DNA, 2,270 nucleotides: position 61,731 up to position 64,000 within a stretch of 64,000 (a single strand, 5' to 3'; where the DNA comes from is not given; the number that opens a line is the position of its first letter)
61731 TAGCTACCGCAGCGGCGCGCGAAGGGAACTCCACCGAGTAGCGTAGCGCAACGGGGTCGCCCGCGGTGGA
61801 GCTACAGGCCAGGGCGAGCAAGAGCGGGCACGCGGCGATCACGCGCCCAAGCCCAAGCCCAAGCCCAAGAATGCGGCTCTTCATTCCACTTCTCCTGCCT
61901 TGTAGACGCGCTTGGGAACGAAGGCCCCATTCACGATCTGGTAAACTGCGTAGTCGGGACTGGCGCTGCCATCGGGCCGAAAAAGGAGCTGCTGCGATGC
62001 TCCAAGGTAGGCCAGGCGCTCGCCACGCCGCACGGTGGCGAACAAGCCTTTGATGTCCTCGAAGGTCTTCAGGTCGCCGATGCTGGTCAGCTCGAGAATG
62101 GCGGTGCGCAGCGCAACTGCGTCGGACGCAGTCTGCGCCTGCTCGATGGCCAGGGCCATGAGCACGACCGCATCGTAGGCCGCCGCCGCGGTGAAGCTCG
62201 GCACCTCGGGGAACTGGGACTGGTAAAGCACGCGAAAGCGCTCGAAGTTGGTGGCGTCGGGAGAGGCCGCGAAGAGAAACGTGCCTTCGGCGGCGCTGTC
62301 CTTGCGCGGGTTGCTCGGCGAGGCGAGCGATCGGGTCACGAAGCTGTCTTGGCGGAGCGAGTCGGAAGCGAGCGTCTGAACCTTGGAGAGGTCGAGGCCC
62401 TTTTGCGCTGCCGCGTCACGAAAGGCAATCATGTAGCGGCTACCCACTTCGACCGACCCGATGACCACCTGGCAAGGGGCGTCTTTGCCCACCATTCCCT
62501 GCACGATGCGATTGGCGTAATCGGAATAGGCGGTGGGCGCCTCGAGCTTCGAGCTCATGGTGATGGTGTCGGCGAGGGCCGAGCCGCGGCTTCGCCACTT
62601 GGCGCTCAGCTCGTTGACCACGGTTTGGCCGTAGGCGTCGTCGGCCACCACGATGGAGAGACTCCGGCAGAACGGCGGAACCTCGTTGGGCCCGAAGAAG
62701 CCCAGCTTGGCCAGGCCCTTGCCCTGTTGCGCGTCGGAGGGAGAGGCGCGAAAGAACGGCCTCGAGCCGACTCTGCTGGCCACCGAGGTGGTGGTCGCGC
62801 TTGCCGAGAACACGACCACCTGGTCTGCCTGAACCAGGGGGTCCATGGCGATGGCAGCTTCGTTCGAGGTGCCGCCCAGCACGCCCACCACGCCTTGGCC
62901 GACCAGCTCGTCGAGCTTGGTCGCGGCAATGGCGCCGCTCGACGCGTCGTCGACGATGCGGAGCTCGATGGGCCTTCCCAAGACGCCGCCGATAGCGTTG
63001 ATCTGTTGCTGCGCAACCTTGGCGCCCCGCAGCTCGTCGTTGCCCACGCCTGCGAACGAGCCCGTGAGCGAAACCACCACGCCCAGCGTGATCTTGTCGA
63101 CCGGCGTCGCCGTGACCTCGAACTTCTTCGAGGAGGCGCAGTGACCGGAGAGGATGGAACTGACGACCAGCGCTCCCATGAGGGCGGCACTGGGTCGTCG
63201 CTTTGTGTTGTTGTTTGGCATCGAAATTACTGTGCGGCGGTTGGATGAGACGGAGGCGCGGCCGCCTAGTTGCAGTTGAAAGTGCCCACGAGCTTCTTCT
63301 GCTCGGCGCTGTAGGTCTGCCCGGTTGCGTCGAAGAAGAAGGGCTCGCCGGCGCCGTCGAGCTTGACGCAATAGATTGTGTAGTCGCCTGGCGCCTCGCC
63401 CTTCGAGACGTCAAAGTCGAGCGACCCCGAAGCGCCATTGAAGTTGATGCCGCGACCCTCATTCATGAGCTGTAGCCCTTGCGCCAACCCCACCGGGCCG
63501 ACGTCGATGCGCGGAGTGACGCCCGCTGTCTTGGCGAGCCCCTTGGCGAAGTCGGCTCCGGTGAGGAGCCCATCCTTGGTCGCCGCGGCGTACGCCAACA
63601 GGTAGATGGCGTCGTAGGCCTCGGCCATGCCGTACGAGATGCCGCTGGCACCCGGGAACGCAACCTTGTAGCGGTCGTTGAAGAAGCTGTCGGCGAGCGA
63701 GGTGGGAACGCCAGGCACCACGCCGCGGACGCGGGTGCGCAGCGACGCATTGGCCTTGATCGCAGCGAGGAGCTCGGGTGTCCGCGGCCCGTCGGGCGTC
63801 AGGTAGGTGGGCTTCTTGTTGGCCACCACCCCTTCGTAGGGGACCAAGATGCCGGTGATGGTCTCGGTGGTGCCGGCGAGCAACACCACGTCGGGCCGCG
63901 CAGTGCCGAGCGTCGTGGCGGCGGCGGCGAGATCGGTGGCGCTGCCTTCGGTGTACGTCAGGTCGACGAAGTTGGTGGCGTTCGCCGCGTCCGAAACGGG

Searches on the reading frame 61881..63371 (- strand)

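Call 93: search_protein_families(library=pfam, proteins=[window:61881-63371:-], max_evalue=0.0001)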
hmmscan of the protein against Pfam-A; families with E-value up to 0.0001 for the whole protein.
window:61881-63371:- (496 aa): 3 families
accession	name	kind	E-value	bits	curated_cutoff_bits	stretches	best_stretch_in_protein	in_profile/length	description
PF13458.12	Peripla_BP_6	-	1.5e-32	114.1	31.7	1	93-480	1-339/343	Periplasmic binding protein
PF01094.35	ANF_receptor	-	1.8e-27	96.7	25.4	1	117-480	6-351/353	Receptor family ligand binding region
PF13433.12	Peripla_BP_5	-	1.1e-09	38.3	27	1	94-168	1-76/363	Periplasmic binding protein domain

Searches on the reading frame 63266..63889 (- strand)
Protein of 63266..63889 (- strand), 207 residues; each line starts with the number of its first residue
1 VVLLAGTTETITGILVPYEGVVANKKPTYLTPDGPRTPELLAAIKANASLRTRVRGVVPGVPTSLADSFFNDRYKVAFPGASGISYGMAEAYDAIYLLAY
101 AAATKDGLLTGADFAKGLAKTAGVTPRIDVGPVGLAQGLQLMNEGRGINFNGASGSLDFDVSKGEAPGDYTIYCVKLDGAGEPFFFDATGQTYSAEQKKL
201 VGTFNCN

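Call 93: search_protein_families(library=pfam, proteins=[window:63266-63889:-], max_evalue=0.0001)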
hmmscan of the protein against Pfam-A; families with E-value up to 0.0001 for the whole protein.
window:63266-63889:- (207 aa): 1 family
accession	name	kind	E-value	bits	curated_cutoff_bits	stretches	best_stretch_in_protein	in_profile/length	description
PF01094.35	ANF_receptor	-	9e-08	32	25.4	1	79-175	268-350/353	Receptor family ligand binding region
